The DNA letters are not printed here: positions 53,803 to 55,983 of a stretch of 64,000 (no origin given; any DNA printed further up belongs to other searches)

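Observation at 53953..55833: QxxRW processive GT2 synthase with an N-terminal MshEN c-di-GMP receptor domain in place of PilZ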

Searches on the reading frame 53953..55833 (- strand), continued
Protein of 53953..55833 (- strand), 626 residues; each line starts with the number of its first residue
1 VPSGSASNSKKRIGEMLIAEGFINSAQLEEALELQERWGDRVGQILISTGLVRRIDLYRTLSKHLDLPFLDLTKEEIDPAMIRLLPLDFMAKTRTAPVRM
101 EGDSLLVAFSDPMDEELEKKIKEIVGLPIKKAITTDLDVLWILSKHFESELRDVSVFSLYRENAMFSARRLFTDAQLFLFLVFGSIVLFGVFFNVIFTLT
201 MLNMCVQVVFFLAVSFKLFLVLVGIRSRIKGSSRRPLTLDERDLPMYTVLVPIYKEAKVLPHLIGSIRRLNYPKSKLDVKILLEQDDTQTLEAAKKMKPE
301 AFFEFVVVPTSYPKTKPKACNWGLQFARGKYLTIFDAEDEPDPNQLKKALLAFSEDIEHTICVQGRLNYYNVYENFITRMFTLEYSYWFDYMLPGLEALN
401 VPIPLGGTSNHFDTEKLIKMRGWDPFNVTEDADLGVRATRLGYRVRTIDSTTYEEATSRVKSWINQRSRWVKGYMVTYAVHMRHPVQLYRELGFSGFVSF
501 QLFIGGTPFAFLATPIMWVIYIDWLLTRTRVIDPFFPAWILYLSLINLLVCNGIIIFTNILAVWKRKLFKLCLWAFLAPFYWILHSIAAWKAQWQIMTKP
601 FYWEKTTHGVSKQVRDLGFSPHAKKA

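Call 19: find_homologous_proteins(query=window:53956-55833:-, max_evalue=0.00001)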
Query window:53956-55833:- (626 aa): 7999 proteins with E <= 0.00001 among 8000 candidates; the best 120 are listed.
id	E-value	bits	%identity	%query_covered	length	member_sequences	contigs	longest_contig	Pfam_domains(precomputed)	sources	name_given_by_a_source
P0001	0.0e+0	1381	95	100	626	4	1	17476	PF13632.13,PF05157.21,PF13641.13,PF00535.33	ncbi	-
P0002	1.2e-278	944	65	97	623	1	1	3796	PF13632.13,PF05157.21,PF13641.13,PF00535.33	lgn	-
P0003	5.0e-264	896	61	98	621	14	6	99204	PF13632.13,PF05157.21,PF13641.13,PF00535.33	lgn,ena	-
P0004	5.8e-264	895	61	100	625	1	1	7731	PF13632.13,PF05157.21,PF13641.13,PF00535.33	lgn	-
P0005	6.6e-258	875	60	97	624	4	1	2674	PF13632.13,PF05157.21,PF13641.13,PF00535.33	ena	-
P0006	4.1e-257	873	59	98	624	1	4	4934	PF13632.13,PF05157.21,PF13641.13,PF00535.33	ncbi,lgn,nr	ncbi:MAG TPA: glycosyltransferase family 2 protein [Thermodesulfobacteriota bacterium]|nr:glycosyltr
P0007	2.0e-256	871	59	98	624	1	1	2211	PF13632.13,PF05157.21,PF13641.13,PF00535.33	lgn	-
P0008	2.2e-197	676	50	97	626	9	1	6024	PF13632.13,PF13641.13,PF00535.33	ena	-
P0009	6.1e-197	674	50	96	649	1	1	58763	PF13632.13,PF13641.13,PF00535.33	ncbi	ncbi:MAG: glycosyltransferase [Aquificaceae bacterium]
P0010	6.8e-197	674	45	97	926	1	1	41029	PF13632.13,PF05157.21,PF13641.13,PF00535.33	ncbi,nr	ncbi:glycosyltransferase [Beggiatoa alba]|nr:glycosyltransferase [Beggiatoa alba]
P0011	7.9e-197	674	50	96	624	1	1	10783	PF13632.13,PF13641.13,PF00535.33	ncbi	ncbi:MAG: glycosyltransferase [Aquificaceae bacterium]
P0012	1.4e-196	673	50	97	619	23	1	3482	PF13632.13,PF05157.21,PF13641.13,PF00535.33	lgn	-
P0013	1.8e-196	672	51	97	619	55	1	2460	PF13632.13,PF05157.21,PF13506.14,PF13641.13,PF00535.33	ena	-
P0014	7.0e-196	671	50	96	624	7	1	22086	PF13632.13,PF13641.13,PF00535.33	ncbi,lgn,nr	ncbi:MAG: glycosyltransferase [Aquificaceae bacterium]|nr:glycosyltransferase [Aquificaceae bacteriu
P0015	1.6e-195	669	49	97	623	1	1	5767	PF13632.13,PF13641.13,PF00535.33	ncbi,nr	ncbi:MAG: glycosyltransferase [Aquificaceae bacterium]|nr:glycosyltransferase [Aquificaceae bacteriu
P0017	3.7e-195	668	47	97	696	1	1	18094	PF13632.13,PF05157.21,PF13641.13,PF00535.33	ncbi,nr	ncbi:MAG: glycosyltransferase family 2 protein [Gammaproteobacteria bacterium]|nr:MAG: glycosyltrans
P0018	6.7e-195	667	49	96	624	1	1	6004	PF13632.13,PF05157.21,PF13641.13,PF00535.33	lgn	-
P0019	1.1e-194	667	46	96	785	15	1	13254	PF13632.13,PF05157.21,PF13641.13,PF00535.33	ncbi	-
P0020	3.2e-194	665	49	96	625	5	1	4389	PF13632.13,PF05157.21,PF13641.13,PF00535.33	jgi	jgi:cellulose synthase/poly-beta-1,6-N-acetylglucosamine synthase-like glycosyltransferase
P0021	6.2e-194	664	50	97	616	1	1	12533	PF13632.13,PF05157.21,PF13641.13,PF00535.33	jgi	-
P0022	8.3e-194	664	48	99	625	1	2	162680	PF13632.13,PF05157.21,PF13641.13,PF00535.33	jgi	jgi:cellulose synthase/poly-beta-1,6-N-acetylglucosamine synthase-like glycosyltransferase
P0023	1.2e-193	663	45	97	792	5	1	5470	PF13632.13,PF05157.21,PF13641.13,PF00535.33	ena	-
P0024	1.5e-193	663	49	96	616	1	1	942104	PF13632.13,PF05157.21,PF13641.13,PF00535.33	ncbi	-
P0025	2.2e-193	662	50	97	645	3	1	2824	PF13632.13,PF05157.21,PF13506.14,PF13641.13,PF00535.33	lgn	-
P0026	3.9e-193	661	49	97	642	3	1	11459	PF13632.13,PF05157.21,PF13506.14,PF13641.13,PF00535.33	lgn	-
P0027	6.3e-193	661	49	96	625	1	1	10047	PF13632.13,PF05157.21,PF13641.13,PF00535.33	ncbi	-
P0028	1.1e-192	660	48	98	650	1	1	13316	PF13632.13,PF05157.21,PF13506.14,PF13641.13,PF00535.33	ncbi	-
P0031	1.6e-192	659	49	96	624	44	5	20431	PF13632.13,PF05157.21,PF13641.13,PF00535.33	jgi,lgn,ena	-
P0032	1.9e-192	659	49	96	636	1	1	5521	PF13632.13,PF05157.21,PF13506.14,PF13641.13,PF00535.33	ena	-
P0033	2.2e-192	659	48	98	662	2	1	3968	PF13632.13,PF05157.21,PF13506.14,PF13641.13,PF00535.33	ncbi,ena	-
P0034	2.5e-191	656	48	99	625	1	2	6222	PF13632.13,PF05157.21,PF13641.13,PF00535.33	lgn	-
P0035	2.6e-191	655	48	96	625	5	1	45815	PF13632.13,PF05157.21,PF13641.13,PF00535.33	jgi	-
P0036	3.9e-191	655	48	96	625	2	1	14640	PF13632.13,PF05157.21,PF13641.13,PF00535.33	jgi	jgi:cellulose synthase/poly-beta-1,6-N-acetylglucosamine synthase-like glycosyltransferase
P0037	4.5e-191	655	49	96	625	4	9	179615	PF13632.13,PF05157.21,PF13641.13,PF00535.33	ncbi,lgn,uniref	ncbi:glycosyltransferase family 2 protein [Hydrogenobacter thermophilus]|uniref:glycosyltransferase 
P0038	9.3e-191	654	49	96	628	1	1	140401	PF13632.13,PF05157.21,PF13641.13,PF00535.33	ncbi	-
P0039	1.1e-190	653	50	96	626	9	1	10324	PF13632.13,PF05157.21,PF13506.14,PF13641.13,PF00535.33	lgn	-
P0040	1.2e-190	653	49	96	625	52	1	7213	PF13632.13,PF05157.21,PF13641.13,PF00535.33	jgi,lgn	jgi:cellulose synthase/poly-beta-1,6-N-acetylglucosamine synthase-like glycosyltransferase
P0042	2.4e-190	652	48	98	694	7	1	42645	PF13632.13,PF05157.21,PF13641.13,PF00535.33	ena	-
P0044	3.9e-190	652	49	97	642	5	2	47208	PF13632.13,PF05157.21,PF13506.14,PF13641.13,PF00535.33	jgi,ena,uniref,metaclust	uniref:Glycosyltransferase n=1 Tax=Thermorudis peleae TaxID=1382356 RepID=A0A831X893_9BACT|metaclust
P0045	4.2e-190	651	47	99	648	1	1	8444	PF13632.13,PF05157.21,PF13506.14,PF13641.13,PF00535.33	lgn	-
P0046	9.4e-190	650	49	96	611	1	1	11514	PF13632.13,PF05157.21,PF13641.13,PF00535.33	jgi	-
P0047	1.0e-189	650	48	99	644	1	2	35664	PF13632.13,PF05157.21,PF13506.14,PF13641.13,PF00535.33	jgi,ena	-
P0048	1.1e-189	650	48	98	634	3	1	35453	PF13632.13,PF05157.21,PF13506.14,PF13641.13,PF00535.33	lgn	-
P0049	1.2e-189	650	47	96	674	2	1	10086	PF13632.13,PF05157.21,PF13641.13,PF00535.33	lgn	-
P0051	1.7e-189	649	47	97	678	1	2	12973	PF13632.13,PF05157.21,PF13641.13,PF00535.33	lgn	-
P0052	1.9e-189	649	48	97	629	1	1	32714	PF13632.13,PF05157.21,PF13641.13,PF00535.33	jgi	-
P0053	2.1e-189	649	48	99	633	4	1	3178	PF13632.13,PF05157.21,PF13506.14,PF13641.13,PF00535.33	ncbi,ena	-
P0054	2.1e-189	649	48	98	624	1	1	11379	PF13632.13,PF05157.21,PF13641.13,PF00535.33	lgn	-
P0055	7.5e-189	647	48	99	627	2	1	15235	PF13632.13,PF05157.21,PF13506.14,PF13641.13,PF00535.33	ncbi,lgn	-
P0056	8.7e-189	647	48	98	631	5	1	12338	PF13632.13,PF05157.21,PF13641.13,PF00535.33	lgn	-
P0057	1.0e-188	647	48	96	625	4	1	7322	PF13632.13,PF05157.21,PF13641.13,PF00535.33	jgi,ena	jgi:cellulose synthase/poly-beta-1,6-N-acetylglucosamine synthase-like glycosyltransferase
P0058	1.1e-188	647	48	96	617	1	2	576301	PF13632.13,PF05157.21,PF13506.14,PF13641.13,PF00535.33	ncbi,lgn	ncbi:glycosyltransferase [Aquifex pyrophilus]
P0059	2.4e-188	646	48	97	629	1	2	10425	PF13632.13,PF05157.21,PF13506.14,PF13641.13,PF00535.33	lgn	-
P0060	3.0e-188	645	47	99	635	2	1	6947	PF13632.13,PF05157.21,PF13641.13,PF00535.33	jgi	-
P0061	3.1e-188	645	47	97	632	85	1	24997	PF13632.13,PF05157.21,PF13641.13,PF00535.33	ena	-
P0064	6.8e-188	644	49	96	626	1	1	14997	PF13632.13,PF05157.21,PF13641.13,PF00535.33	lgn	-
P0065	7.7e-188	644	46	98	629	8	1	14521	PF13632.13,PF05157.21,PF13506.14,PF13641.13,PF00535.33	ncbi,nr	ncbi:MAG TPA: glycosyltransferase [Phototrophicaceae bacterium]|nr:glycosyltransferase [Phototrophic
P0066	7.8e-188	644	48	96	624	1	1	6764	PF13632.13,PF05157.21,PF13641.13,PF00535.33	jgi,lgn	jgi:cellulose synthase/poly-beta-1,6-N-acetylglucosamine synthase-like glycosyltransferase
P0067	1.4e-187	643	46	100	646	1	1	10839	PF13632.13,PF05157.21,PF13506.14,PF13641.13,PF00535.33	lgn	-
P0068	1.4e-187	643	48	98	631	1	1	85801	PF13632.13,PF05157.21,PF13641.13,PF00535.33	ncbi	ncbi:MAG: glycosyltransferase family 2 protein [Pseudomonadota bacterium]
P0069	1.5e-187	643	47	97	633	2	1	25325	PF13632.13,PF05157.21,PF13506.14,PF13641.13,PF00535.33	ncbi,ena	-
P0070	1.5e-187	643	47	98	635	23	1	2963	PF13632.13,PF05157.21,PF13641.13,PF00535.33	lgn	-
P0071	1.6e-187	643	47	100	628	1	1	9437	PF13632.13,PF05157.21,PF13641.13,PF00535.33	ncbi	-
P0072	1.6e-187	643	46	98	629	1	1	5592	PF13632.13,PF05157.21,PF13641.13,PF00535.33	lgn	-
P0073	1.8e-187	643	49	96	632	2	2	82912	PF13632.13,PF05157.21,PF13506.14,PF13641.13,PF00535.33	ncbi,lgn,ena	-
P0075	2.6e-187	642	47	98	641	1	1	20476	PF13632.13,PF05157.21,PF13641.13,PF00535.33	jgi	jgi:cellulose synthase/poly-beta-1,6-N-acetylglucosamine synthase-like glycosyltransferase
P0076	2.6e-187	642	48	96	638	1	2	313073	PF13632.13,PF05157.21,PF13641.13,PF00535.33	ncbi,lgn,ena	-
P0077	2.7e-187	642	48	96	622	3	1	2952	PF13632.13,PF05157.21,PF13641.13,PF00535.33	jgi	jgi:glycosyltransferase XagB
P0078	3.0e-187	642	48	96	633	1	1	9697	PF13632.13,PF05157.21,PF13641.13,PF00535.33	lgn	-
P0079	3.1e-187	642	49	98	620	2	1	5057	PF13632.13,PF05157.21,PF13641.13,PF00535.33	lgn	-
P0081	3.8e-187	642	47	98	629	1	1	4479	PF13632.13,PF05157.21,PF13506.14,PF13641.13,PF00535.33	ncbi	-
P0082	4.9e-187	641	46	96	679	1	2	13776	PF13632.13,PF05157.21,PF13641.13,PF00535.33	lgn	-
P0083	5.2e-187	641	47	97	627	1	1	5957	PF13632.13,PF05157.21,PF13506.14,PF13641.13,PF00535.33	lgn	-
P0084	5.4e-187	641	48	99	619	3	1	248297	PF13632.13,PF05157.21,PF13506.14,PF13641.13,PF00535.33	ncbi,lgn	-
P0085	5.5e-187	641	48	96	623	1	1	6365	PF13632.13,PF05157.21,PF13641.13,PF00535.33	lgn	-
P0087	8.7e-187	641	49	97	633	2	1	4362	PF13632.13,PF05157.21,PF13506.14,PF13641.13,PF00535.33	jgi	-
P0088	9.7e-187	640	48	97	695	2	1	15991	PF13632.13,PF05157.21,PF13506.14,PF13641.13,PF00535.33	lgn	-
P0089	1.0e-186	640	47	97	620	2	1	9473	PF13632.13,PF05157.21,PF13641.13,PF00535.33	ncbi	-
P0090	1.2e-186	640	46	98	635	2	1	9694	PF13632.13,PF05157.21,PF13641.13,PF00535.33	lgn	-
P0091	1.3e-186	640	47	97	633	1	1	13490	PF13632.13,PF05157.21,PF13641.13,PF00535.33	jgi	-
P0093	1.7e-186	640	46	98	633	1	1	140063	PF13632.13,PF05157.21,PF13641.13,PF00535.33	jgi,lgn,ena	-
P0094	1.8e-186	639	47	96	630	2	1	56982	PF13632.13,PF05157.21,PF13506.14,PF13641.13,PF00535.33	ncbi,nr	ncbi:MAG: glycosyltransferase [Gammaproteobacteria bacterium]|nr:glycosyltransferase [Gammaproteobac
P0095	1.8e-186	639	48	96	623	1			PF13632.13,PF05157.21,PF13641.13,PF00535.33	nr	nr:glycosyltransferase family 2 protein [Xanthomonas sp. LMG 8992]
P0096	2.0e-186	639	48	97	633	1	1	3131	PF13632.13,PF05157.21,PF13641.13,PF00535.33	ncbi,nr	ncbi:Beta-monoglucosyldiacylglycerol synthase [bacterium HR27]|nr:Beta-monoglucosyldiacylglycerol sy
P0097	2.1e-186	639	48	96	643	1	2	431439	PF13632.13,PF05157.21,PF13641.13,PF00535.33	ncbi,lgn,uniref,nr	ncbi:glycosyltransferase [Xanthomonas sp. LMG 8992]|uniref:glycosyltransferase family 2 protein n=1 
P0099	2.1e-186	639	48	96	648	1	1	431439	PF13632.13,PF05157.21,PF13641.13,PF00535.33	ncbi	ncbi:cellulose synthase/poly-beta-1,6-N-acetylglucosamine synthase-like glycosyltransferase [Xanthom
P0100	2.5e-186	639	48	96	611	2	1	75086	PF13632.13,PF05157.21,PF13641.13,PF00535.33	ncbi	ncbi:glycosyltransferase family 2 protein [Oceanithermus sp.]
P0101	2.6e-186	639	47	97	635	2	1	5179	PF13632.13,PF05157.21,PF13506.14,PF13641.13,PF00535.33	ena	-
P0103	3.9e-186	638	47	100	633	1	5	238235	PF13632.13,PF05157.21,PF13506.14,PF13641.13,PF00535.33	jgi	jgi:glycosyltransferase XagB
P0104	4.4e-186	638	47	99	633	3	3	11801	PF13632.13,PF05157.21,PF13506.14,PF13641.13,PF00535.33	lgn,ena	-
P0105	4.8e-186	638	48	96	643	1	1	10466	PF13632.13,PF05157.21,PF13641.13,PF00535.33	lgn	-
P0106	5.5e-186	638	47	98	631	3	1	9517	PF13632.13,PF05157.21,PF13506.14,PF13641.13,PF00535.33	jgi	-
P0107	6.5e-186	638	47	96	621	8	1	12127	PF13632.13,PF05157.21,PF13641.13,PF00535.33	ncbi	-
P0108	6.6e-186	638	49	98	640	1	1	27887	PF13632.13,PF05157.21,PF13641.13,PF00535.33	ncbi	-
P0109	7.5e-186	637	48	98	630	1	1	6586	PF13632.13,PF05157.21,PF13641.13,PF00535.33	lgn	-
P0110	7.6e-186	637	48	97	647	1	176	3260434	PF13632.13,PF05157.21,PF13506.14,PF13641.13,PF00535.33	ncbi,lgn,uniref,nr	ncbi:glycosyltransferase family 2 protein [Truepera radiovictrix]|uniref:General secretory system II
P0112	1.0e-185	637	47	98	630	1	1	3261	PF13632.13,PF05157.21,PF13641.13,PF00535.33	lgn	-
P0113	1.0e-185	637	47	97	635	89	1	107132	PF13632.13,PF05157.21,PF13506.14,PF13641.13,PF00535.33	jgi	jgi:cellulose synthase/poly-beta-1,6-N-acetylglucosamine synthase-like glycosyltransferase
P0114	1.1e-185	637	48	96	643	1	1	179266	PF13632.13,PF05157.21,PF13641.13,PF00535.33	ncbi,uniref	ncbi:glycosyltransferase family 2 protein [Xanthomonas indica]|uniref:glycosyltransferase family 2 p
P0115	1.1e-185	637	48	96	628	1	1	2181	PF13632.13,PF05157.21,PF13641.13,PF00535.33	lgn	-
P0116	1.1e-185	637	47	98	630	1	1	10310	PF13632.13,PF05157.21,PF13641.13,PF00535.33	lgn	-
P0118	1.2e-185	637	49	97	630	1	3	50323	PF13632.13,PF05157.21,PF13506.14,PF13641.13,PF00535.33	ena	-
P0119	1.3e-185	637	47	96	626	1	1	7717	PF13632.13,PF05157.21,PF13641.13,PF00535.33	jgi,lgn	jgi:cellulose synthase/poly-beta-1,6-N-acetylglucosamine synthase-like glycosyltransferase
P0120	1.5e-185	636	47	98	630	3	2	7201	PF13632.13,PF05157.21,PF13641.13,PF00535.33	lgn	-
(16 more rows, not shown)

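Call 25: find_encoding_contigs(protein=P0097, flank=8000, max_places=2)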
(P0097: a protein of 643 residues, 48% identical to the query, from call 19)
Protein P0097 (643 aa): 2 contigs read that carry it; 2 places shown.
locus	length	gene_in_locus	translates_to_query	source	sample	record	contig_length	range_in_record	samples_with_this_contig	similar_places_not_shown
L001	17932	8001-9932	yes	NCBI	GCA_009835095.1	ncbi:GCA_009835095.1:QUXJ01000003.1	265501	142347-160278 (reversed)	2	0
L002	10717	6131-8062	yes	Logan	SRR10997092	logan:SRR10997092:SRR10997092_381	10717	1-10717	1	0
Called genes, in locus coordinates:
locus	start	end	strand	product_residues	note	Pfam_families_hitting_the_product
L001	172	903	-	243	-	PF00392:GntR, PF13545:HTH_Crp_2 (weak), PF07702:UTRA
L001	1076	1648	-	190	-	PF04973:NMN_transporter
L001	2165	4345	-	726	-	PF07715:Plug, PF00593:TonB_dep_Rec_b-barrel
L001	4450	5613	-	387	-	PF01636:APH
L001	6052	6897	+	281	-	PF00535:Glycos_transf_2, PF10111:Glyco_tranf_2_2 (weak), PF13641:Glyco_tranf_2_3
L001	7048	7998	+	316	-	-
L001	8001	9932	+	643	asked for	PF05157:MshEN, PF00535:Glycos_transf_2, PF13641:Glyco_tranf_2_3, PF13632:Glyco_trans_2_3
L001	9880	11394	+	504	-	-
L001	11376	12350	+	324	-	PF22612:GH113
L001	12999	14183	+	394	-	PF17767:NAPRTase_N, PF04095:NAPRTase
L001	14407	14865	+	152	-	PF03500:Cellsynth_D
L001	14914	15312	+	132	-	-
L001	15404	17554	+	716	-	PF00535:Glycos_transf_2, PF13641:Glyco_tranf_2_3, PF13506:Glyco_transf_21 (weak), PF13632:Glyco_trans_2_3, PF03552:Cellulose_synt, PF07238:PilZ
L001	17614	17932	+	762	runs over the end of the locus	PF03170:CBM_BcsB_1st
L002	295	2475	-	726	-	PF07715:Plug, PF00593:TonB_dep_Rec_b-barrel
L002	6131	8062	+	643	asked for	PF05157:MshEN, PF00535:Glycos_transf_2, PF13641:Glyco_tranf_2_3, PF13632:Glyco_trans_2_3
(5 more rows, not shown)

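Call 26: find_encoding_contigs(protein=P0001, flank=10000, max_places=2)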
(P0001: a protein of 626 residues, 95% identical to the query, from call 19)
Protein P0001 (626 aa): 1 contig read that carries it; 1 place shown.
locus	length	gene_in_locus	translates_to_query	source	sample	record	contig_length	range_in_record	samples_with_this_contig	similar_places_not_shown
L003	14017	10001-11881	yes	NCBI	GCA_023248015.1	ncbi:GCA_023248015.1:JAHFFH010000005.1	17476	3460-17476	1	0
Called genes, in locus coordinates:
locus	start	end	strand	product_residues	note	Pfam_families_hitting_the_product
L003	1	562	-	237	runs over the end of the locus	-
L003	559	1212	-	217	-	PF04264:YceI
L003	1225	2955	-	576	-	-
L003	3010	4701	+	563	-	PF05359:DUF748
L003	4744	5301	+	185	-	PF04011:LemA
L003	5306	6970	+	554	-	PF01435:Peptidase_M48, PF13453:Zn_ribbon_TFIIB (weak)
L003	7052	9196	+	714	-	PF03170:CBM_BcsB_1st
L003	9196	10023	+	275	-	-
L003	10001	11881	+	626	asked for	PF05157:MshEN, PF00535:Glycos_transf_2, PF13641:Glyco_tranf_2_3, PF13632:Glyco_trans_2_3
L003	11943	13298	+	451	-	-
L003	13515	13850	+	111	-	-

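Call 40: find_encoding_contigs(protein=P0037, flank=8000, max_places=1)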
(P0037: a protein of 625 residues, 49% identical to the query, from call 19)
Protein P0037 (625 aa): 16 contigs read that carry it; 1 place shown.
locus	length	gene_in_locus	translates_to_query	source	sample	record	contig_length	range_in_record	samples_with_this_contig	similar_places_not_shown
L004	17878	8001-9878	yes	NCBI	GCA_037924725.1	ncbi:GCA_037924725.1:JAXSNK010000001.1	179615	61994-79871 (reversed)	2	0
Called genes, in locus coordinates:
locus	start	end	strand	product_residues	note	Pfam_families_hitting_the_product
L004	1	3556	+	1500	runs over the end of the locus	PF00310:GATase_2, PF04898:Glu_syn_central, PF01645:Glu_synthase, PF01493:GXGXG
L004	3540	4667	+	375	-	PF07690:MFS_1, PF11700:ATG22 (weak), PF07690:MFS_1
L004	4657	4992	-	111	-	-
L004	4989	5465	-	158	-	PF02502:LacAB_rpiB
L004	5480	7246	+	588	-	PF03170:CBM_BcsB_1st (faint)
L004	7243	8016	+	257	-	-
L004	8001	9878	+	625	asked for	PF05157:MshEN (weak), PF00535:Glycos_transf_2, PF13641:Glyco_tranf_2_3, PF13632:Glyco_trans_2_3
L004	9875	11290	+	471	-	-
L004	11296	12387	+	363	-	-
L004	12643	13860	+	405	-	PF00009:GTP_EFTU, PF01926:MMR_HSR1 (faint), PF22042:EF-G_D2 (faint), PF03144:GTP_EFTU_D2, PF03143:GTP_EFTU_D3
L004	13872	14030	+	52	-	PF00471:Ribosomal_L33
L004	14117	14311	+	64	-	PF00584:SecE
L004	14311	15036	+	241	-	PF02357:NusG (weak), PF07009:NusG_II, PF02357:NusG, PF00467:KOW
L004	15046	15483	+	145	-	PF03946:Ribosomal_L11_N, PF00298:Ribosomal_L11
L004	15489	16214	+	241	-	PF00687:Ribosomal_L1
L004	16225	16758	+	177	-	PF00466:Ribosomal_L10, PF27436:RL10_C (weak)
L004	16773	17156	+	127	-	PF16320:Ribosomal_L12_N, PF00542:Ribosomal_L12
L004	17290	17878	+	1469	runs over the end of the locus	PF04563:RNA_pol_Rpb2_1, PF04561:RNA_pol_Rpb2_2 (faint), PF04565:RNA_pol_Rpb2_3, PF10385:RNA_pol_Rpb2_45, PF00562:RNA_pol_Rpb2_6, PF04560:RNA_pol_Rpb2_7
